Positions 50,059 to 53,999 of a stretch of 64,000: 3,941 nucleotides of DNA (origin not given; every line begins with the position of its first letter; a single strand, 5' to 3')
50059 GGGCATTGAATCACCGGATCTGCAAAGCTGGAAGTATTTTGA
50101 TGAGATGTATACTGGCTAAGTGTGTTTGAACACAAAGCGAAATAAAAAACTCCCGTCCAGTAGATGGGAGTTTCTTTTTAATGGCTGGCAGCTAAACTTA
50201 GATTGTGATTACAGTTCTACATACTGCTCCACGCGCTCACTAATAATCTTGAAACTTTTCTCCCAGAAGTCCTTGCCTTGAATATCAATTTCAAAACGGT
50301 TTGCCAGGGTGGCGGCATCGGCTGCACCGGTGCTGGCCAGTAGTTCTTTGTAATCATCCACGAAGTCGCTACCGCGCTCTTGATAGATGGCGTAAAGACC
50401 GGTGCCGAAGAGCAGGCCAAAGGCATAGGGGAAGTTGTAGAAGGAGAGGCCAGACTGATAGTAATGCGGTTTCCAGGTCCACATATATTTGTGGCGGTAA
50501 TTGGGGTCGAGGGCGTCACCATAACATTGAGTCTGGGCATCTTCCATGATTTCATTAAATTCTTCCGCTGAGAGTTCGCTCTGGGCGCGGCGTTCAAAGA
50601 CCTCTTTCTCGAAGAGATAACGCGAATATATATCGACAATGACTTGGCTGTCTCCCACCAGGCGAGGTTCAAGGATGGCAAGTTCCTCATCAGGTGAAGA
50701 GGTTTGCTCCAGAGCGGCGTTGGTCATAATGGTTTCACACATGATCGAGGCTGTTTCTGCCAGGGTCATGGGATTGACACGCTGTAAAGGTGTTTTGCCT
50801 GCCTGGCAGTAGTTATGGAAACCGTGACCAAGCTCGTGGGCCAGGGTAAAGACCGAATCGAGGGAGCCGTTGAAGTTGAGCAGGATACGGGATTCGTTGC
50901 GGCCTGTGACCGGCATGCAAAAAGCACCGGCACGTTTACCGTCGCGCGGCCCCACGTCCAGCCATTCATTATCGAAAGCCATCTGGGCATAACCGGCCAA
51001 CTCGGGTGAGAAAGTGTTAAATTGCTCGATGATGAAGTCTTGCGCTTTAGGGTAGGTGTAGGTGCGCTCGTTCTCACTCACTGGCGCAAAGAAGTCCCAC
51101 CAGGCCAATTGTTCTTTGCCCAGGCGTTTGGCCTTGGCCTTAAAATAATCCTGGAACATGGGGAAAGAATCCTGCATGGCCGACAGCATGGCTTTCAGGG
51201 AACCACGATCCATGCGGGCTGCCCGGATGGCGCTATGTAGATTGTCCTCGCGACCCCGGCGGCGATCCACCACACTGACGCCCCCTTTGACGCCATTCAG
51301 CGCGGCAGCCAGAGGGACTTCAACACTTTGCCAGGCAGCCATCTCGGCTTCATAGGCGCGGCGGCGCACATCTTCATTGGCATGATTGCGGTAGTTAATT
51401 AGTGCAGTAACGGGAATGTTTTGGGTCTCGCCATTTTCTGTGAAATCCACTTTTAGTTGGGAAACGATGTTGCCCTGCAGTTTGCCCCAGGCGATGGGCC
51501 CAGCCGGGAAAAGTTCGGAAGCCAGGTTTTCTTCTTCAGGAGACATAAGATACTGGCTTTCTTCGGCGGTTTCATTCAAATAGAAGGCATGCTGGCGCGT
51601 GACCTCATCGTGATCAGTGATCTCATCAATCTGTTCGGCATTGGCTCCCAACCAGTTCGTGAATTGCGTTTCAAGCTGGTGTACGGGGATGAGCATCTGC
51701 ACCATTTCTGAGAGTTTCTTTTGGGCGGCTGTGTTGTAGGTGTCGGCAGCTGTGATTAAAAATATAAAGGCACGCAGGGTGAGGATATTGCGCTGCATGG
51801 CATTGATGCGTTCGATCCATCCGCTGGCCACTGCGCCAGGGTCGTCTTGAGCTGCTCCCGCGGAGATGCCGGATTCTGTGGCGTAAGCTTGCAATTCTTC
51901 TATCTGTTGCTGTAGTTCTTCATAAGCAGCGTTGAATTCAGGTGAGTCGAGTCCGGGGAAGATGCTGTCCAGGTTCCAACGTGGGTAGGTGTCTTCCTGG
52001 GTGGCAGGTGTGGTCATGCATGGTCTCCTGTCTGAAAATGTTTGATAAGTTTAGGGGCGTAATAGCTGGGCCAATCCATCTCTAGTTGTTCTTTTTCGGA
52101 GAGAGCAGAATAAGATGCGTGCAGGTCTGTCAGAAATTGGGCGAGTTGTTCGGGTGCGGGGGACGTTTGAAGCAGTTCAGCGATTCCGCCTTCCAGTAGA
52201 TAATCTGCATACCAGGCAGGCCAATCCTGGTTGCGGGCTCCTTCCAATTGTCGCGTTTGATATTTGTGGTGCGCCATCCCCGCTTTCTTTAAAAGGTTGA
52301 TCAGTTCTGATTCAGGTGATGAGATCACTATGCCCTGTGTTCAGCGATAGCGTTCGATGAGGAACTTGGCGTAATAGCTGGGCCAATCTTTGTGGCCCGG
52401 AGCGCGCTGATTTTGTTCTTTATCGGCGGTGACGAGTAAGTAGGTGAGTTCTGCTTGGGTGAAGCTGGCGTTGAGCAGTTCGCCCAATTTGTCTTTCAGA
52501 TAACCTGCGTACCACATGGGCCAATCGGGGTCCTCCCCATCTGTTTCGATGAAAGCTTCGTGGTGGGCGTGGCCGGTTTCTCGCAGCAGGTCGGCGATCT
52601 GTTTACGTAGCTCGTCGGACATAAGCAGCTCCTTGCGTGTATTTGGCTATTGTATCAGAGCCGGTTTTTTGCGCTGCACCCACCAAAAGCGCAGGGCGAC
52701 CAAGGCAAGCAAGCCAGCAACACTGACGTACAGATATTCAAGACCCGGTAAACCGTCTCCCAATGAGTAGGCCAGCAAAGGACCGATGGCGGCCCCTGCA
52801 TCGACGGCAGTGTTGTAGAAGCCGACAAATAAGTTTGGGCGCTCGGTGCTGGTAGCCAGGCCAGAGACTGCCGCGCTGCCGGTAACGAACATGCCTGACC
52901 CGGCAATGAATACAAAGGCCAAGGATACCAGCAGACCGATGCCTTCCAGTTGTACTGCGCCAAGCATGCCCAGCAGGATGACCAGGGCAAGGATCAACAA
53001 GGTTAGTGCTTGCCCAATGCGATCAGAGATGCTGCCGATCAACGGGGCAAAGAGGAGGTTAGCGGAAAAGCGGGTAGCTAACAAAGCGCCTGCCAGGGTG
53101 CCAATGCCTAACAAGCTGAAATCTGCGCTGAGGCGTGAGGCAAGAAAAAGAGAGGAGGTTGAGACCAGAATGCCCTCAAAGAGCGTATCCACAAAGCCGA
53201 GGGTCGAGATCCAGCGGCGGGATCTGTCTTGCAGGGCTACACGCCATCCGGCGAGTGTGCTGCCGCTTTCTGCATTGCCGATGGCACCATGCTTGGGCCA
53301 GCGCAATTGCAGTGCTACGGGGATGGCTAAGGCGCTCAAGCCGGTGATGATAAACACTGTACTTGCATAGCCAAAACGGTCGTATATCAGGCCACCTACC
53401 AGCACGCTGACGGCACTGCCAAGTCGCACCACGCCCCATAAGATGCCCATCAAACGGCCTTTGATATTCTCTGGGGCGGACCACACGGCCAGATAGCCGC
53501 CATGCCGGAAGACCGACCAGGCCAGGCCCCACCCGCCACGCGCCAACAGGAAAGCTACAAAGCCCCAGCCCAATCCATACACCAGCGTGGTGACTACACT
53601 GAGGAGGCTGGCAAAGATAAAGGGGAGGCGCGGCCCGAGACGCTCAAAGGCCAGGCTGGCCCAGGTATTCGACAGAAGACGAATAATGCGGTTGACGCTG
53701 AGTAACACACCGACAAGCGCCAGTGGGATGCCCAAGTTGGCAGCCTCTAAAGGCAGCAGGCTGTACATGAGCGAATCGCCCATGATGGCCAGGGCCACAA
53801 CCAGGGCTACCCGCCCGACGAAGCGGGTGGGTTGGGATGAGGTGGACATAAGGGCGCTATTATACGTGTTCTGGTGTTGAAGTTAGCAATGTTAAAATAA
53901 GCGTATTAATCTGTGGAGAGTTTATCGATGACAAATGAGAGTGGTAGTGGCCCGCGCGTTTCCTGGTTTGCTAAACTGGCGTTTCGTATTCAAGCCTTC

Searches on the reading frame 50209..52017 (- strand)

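Call 82: search_protein_families(library=pfam, proteins=[window:50209-52017:-], max_evalue=0.00001)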
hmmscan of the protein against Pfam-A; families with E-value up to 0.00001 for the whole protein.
window:50209-52017:- (602 aa): 2 families
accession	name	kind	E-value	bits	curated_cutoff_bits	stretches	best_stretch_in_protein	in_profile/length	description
PF01432.26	Peptidase_M3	-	1.6e-29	104.1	27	1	211-590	4-456/457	Peptidase family M3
PF08439.15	Peptidase_M3_N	-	6.6e-07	29.9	25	1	125-189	5-69/70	Oligopeptidase F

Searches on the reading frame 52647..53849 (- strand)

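Call 82: search_protein_families(library=pfam, proteins=[window:52647-53849:-], max_evalue=0.00001)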
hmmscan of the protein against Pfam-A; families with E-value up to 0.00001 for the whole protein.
window:52647-53849:- (400 aa): 1 family
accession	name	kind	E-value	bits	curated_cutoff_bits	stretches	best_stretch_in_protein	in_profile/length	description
PF07690.21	MFS_1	-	8.8e-23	81.2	33.4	2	216-396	3-177/347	Major Facilitator Superfamily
